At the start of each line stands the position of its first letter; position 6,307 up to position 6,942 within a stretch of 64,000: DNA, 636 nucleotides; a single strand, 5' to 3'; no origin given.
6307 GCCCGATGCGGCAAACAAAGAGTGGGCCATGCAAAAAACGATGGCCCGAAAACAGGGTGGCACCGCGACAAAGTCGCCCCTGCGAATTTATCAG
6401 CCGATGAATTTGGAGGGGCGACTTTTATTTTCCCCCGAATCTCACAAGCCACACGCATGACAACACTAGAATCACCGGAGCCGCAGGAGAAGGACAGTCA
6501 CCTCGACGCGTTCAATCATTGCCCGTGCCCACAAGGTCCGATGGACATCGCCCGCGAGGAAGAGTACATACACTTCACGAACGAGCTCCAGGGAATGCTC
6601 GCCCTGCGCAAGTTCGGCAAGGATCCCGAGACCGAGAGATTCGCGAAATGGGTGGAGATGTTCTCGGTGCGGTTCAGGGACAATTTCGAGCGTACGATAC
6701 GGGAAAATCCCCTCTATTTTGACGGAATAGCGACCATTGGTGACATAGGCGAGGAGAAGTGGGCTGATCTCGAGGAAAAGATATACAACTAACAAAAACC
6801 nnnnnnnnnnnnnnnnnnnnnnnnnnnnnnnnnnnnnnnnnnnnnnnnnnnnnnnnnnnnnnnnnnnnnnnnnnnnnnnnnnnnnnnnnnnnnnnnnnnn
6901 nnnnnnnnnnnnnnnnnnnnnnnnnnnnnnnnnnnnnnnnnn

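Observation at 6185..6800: Canonical T-box riboswitch leader upstream of a short, archaeal-type aspS, with an unexplained 111-aa ORF between leader and synthetase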

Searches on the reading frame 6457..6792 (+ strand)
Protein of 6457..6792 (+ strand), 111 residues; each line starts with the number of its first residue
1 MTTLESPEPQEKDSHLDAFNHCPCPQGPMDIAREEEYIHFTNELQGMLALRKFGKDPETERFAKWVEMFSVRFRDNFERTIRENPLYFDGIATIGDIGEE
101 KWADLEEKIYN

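Call 9: search_protein_families(library=pfam, proteins=[window:6457-6792:+], max_evalue=0.01)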
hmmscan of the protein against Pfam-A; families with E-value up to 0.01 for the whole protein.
window:6457-6792:+ (111 aa): 0 families

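Call 10: find_homologous_proteins(query=window:6457-6792:+, max_evalue=0.001)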
Query window:6457-6792:+ (111 aa): 3 proteins with E <= 0.001 among 9 candidates.
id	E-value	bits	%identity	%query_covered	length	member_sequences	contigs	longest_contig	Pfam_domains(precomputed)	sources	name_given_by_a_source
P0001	9.4e-72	256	100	100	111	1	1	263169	-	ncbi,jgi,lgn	ncbi:MAG: hypothetical protein WC763_00305 [Candidatus Paceibacterota bacterium]|jgi:hypothetical pr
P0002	6.2e-58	212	83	100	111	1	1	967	-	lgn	-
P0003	1.6e-33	133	54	98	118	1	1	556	-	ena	-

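Call 11: find_encoding_contigs(protein=P0002, flank=10000)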
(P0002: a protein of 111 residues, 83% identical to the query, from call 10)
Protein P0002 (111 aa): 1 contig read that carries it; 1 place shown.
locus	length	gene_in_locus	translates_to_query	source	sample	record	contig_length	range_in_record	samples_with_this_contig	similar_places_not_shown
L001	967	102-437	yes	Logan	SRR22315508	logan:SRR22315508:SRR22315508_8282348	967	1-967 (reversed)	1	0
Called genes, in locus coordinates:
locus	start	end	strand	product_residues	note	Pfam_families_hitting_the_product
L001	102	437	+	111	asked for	-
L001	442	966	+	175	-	?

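Call 12: find_encoding_contigs(protein=P0003, flank=10000)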
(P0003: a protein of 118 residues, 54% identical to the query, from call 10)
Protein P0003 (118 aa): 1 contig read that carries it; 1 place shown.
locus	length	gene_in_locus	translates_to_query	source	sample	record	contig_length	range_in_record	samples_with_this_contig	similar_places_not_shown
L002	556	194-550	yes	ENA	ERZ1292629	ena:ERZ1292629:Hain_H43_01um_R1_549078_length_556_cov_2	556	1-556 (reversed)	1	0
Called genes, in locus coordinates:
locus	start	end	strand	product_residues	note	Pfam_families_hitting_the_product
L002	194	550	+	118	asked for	-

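Call 56: predict_structure(alignment_id=A4)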
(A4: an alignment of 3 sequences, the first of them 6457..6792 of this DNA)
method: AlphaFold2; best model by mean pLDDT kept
length: 111 residues; sequences in the alignment: 3
mean_pLDDT: 77.8   pTM: 0.65
mean pLDDT of the five models: 77.8, 77.3, 75.5, 75.3, 66.6
residues with pLDDT >= 90: 4; 70-90: 82; 50-70: 14; < 50: 11
segments of 3 or more residues with pLDDT < 50: 1-11
pLDDT, mean of each block of 10 residues (from residue 1): 45 68 85 86 85 69 71 84 89 88 87 75
secondary structure, 60 per line:
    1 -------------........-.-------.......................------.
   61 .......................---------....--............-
elements in order: H14-21 H31-53 H60-83 H99-110

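Call 57: search_protein_representatives(alignment_id=A4)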
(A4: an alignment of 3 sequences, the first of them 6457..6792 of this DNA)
Query: 3 sequences, 111 profile positions. Proteins with E-value up to 0.001 (for the whole library): 20; up to 1e-10: 14; up to 1e-30: 0. The best 20 are listed.
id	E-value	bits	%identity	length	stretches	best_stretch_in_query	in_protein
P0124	2.0e-26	108.4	-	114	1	9-110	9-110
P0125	2.1e-25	105.2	-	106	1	3-110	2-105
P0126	7.7e-24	100.1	-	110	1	13-110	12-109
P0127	1.0e-23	99.7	-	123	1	11-111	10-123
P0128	3.1e-23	98.2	-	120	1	8-109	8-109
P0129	4.5e-23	97.7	-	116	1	11-110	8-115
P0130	8.7e-20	87.1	-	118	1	4-110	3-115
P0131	4.4e-19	84.8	-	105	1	15-110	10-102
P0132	1.0e-18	83.7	-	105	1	8-109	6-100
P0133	1.8e-17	79.6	-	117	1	21-111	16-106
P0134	2.7e-17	79.1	-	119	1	24-110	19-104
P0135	4.6e-13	65.4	-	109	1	14-109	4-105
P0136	5.5e-13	65.2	-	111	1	15-109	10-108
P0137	6.5e-13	65.0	-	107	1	10-111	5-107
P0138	7.3e-09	51.9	-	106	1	15-87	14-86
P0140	1.1e-05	41.6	-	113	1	32-111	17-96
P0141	4.9e-05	39.6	-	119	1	6-110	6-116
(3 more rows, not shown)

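Call 61: fold_search(model_id=the predicted structure, library=pdb)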
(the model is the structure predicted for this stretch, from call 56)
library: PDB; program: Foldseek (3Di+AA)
matches with E <= 10: 16; with E <= 0.001: 0
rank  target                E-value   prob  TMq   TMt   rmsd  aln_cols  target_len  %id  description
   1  7p3n_C                3.7e+00  0.06  0.29  0.09  14.4       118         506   14  F1Fo-ATP synthase from Acinetobacter baumannii (state 2) (released 2022-02-02)
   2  8k91_A                4.4e+00  0.02  0.21  0.05  32.1       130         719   17  CryoEM structure of LonC S582A hepatmer with Lysozyme (released 2024-08-07)
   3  3ofn_J                4.7e+00  0.03  0.23  0.08  15.0       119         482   12  Structure of four mutant forms of yeast F1 ATPase: alpha-N67I (released 2010-09-15)
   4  7p3n_A                5.0e+00  0.08  0.38  0.10  15.0       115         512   14  F1Fo-ATP synthase from Acinetobacter baumannii (state 2) (released 2022-02-02)
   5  2jiz_A                5.3e+00  0.04  0.26  0.09  14.0       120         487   15  The Structure of F1-ATPase inhibited by resveratrol. (released 2007-08-21)
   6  9o1h_B                6.0e+00  0.05  0.33  0.10  14.9       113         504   18  Pseudomonas aeruginosa ATPase State3 (released 2025-12-10)
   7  1e1q_B                6.4e+00  0.04  0.26  0.09   6.8        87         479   23  BOVINE MITOCHONDRIAL F1-ATPASE AT 100K (released 2000-06-28)
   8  2hld_C                7.7e+00  0.04  0.32  0.09  15.0       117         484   13  Crystal structure of yeast mitochondrial F1-ATPase (released 2006-11-28)
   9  8dxn_D                7.7e+00  0.02  0.21  0.10  28.9       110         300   15  Structure of LRRC8C-LRRC8A(IL125) Chimera, Class 1 (released 2023-03-22)
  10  9nlb_E                7.7e+00  0.02  0.21  0.07  12.6        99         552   16  E. coli initiation complex with EQ2-EttA in Hydrolytic 2 conformation (released 2025-04-02)
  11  3oee_B                8.2e+00  0.06  0.26  0.08   5.2        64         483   19  Structure of four mutant forms of yeast F1 ATPase: alpha-F405S (released 2010-09-15)
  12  8h9e_B                8.2e+00  0.04  0.24  0.09   7.5        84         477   23  Human ATP synthase F1 domain, state 1 (released 2023-05-31)
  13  5gud_A                9.3e+00  0.05  0.26  0.08   4.3        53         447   15  Glutamate dehydrogenase from Corynebacterium glutamicum (alpha-iminoglutarate/NADP+ complex) (released 2017-06-07)
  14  2w6j_B                9.3e+00  0.04  0.30  0.10  12.9       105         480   15  Low resolution structures of bovine mitochondrial F1-ATPase during controlled dehydration: Hydration State 5. (released 2009-10-27)
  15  6cp3_B                9.9e+00  0.04  0.25  0.07   5.2        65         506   18  Monomer yeast ATP synthase (F1Fo) reconstituted in nanodisc with inhibitor of oligomycin bound. (released 2018-04-11)
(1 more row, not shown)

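Call 62: find_homologous_proteins(query=A5, max_evalue=0.001)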
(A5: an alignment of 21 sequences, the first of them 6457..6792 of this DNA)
Query A5 (21 sequences) (111 aa, profile of the alignment): 7 proteins with E <= 0.001 among 835 candidates.
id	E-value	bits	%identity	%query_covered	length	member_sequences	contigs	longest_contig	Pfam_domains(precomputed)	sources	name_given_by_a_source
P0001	1.3e-41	159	100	100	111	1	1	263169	-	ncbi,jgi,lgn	ncbi:MAG: hypothetical protein WC763_00305 [Candidatus Paceibacterota bacterium]|jgi:hypothetical pr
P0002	5.0e-41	157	83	100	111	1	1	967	-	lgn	-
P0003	2.1e-40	155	54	98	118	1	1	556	-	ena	-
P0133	1.3e-30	123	34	82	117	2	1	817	-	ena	-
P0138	5.5e-25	105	38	64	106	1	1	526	-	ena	-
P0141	3.6e-24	102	30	83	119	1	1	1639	-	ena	-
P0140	5.9e-21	92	33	68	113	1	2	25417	-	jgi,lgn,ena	-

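Call 63: find_encoding_contigs(protein=P0140, flank=5000, max_places=3)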
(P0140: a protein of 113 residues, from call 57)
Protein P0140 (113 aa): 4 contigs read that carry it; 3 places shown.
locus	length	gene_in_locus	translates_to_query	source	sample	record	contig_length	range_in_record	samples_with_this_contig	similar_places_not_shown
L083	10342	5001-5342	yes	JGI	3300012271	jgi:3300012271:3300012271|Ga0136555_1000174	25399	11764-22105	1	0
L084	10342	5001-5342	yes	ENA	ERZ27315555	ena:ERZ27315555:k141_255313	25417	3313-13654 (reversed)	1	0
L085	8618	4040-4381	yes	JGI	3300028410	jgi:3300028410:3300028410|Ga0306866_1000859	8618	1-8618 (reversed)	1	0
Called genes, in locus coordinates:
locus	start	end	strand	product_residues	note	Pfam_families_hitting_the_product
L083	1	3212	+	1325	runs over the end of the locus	PF16403:Bact_surface_Ig-like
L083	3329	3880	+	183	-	PF01765:RRF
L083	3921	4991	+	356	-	PF02163:Peptidase_M50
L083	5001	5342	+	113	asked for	-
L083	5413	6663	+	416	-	PF00587:tRNA-synt_2b, PF03129:HGTP_anticodon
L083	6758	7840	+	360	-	PF00022:Actin (faint), PF06723:MreB_Mbl, PF00012:HSP70, PF14450:FtsA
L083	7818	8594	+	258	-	PF04085:MreC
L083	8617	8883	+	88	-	-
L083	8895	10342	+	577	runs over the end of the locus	PF03717:PBP_dimer, PF00905:Transpeptidase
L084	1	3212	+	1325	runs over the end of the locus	PF16403:Bact_surface_Ig-like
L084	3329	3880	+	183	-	PF01765:RRF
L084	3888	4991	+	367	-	PF02163:Peptidase_M50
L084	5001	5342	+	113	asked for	-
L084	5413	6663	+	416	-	PF00587:tRNA-synt_2b, PF03129:HGTP_anticodon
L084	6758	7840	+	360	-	PF00022:Actin (faint), PF06723:MreB_Mbl, PF00012:HSP70, PF14450:FtsA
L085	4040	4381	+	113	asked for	-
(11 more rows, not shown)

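Call 64: find_encoding_contigs(protein=P0141, flank=5000, max_places=3)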
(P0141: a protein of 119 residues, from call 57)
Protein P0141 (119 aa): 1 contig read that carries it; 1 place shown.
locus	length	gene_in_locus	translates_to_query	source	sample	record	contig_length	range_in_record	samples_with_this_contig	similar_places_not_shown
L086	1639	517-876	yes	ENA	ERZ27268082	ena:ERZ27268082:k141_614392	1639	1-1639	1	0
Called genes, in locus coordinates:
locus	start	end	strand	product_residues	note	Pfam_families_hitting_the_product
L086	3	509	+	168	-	?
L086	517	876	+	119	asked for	-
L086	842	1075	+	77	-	-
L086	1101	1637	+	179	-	?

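Call 65: find_encoding_contigs(protein=P0133, flank=5000, max_places=3)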
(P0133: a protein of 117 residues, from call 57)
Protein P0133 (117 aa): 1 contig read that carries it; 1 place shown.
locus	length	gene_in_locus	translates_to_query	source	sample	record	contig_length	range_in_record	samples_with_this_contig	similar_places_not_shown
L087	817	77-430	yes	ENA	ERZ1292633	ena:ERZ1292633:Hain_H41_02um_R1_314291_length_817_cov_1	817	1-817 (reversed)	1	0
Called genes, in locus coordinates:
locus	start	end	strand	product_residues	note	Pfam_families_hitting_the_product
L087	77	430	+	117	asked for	-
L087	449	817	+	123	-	?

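Call 66: find_encoding_contigs(protein=P0124, flank=5000, max_places=3)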
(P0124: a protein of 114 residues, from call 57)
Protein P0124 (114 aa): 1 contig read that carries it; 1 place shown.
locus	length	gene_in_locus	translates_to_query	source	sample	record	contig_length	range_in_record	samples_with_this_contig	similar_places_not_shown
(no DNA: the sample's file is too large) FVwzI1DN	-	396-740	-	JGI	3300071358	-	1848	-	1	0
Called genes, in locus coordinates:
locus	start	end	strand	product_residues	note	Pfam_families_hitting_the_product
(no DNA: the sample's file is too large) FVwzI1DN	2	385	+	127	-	?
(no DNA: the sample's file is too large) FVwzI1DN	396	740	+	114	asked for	-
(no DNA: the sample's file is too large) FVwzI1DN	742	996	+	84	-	-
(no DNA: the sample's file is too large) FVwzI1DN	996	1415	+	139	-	PF00293:NUDIX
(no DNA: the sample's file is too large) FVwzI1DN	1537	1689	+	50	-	-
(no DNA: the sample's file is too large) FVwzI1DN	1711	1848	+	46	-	?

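Call 67: search_protein_families(library=ncbifam, proteins=[L083:5413-6663:+, L087:449-817:+, L086:1101-1637:+, L086:3-509:+, L086:842-1075:+], max_evalue=0.00001)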
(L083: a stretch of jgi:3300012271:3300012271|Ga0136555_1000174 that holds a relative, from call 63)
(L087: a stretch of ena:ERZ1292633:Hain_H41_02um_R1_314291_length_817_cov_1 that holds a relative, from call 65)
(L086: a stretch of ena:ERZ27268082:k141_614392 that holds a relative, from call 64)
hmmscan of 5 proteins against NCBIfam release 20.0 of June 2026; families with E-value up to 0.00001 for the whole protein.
L083:5413-6663:+ (416 aa): 9 families
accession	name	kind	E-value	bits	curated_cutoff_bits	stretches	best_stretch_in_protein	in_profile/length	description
NF006625.0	PRK09194.1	equivalog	6.7e-128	428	558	2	1-238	1-236/559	proline--tRNA ligase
TIGR00409.1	proS_fam_II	equivalog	1.2e-119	400.7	306.7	2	1-234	1-232/568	proline--tRNA ligase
NF008979.1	PRK12325.1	exception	1.1e-112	377.1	550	2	1-239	1-238/437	proline--tRNA ligase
TIGR00408.1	proS_fam_I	equivalog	1.2e-35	123.4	437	2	257-404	216-365/475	proline--tRNA ligase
TIGR00418.1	thrS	equivalog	2.9e-21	76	383.65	1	33-408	187-549/565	threonine--tRNA ligase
NF003211.1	PRK04173.1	equivalog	7.5e-21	74.5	312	2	319-405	359-439/454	glycine--tRNA ligase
TIGR00389.1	glyS_dimeric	equivalog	9.5e-17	60.7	243.3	0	127-187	180-240/565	glycine--tRNA ligase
NF003068.0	PRK03991.1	equivalog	7.9e-12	44.3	484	1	122-411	300-580/613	threonine--tRNA ligase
TIGR00442.1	hisS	equivalog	2.7e-10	39.8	286.75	1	36-191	3-152/406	histidine--tRNA ligase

L087:449-817:+ (123 aa): 0 families

L086:1101-1637:+ (179 aa): 0 families

L086:3-509:+ (168 aa): 4 families
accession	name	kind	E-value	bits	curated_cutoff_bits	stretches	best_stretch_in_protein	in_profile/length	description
NF008923.0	PRK12284.1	equivalog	1e-36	126.7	597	1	1-166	158-331/431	tryptophan--tRNA ligase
NF009207.0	PRK12556.1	equivalog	5e-36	124.2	479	1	1-166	159-331/332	tryptophan--tRNA ligase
TIGR00233.1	trpS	equivalog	4.2e-28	98.6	176.75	1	1-165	149-327/328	tryptophan--tRNA ligase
NF008922.0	PRK12283.1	equivalog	6.1e-21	74.8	572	1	35-167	255-398/400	tryptophan--tRNA ligase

L086:842-1075:+ (77 aa): 0 families
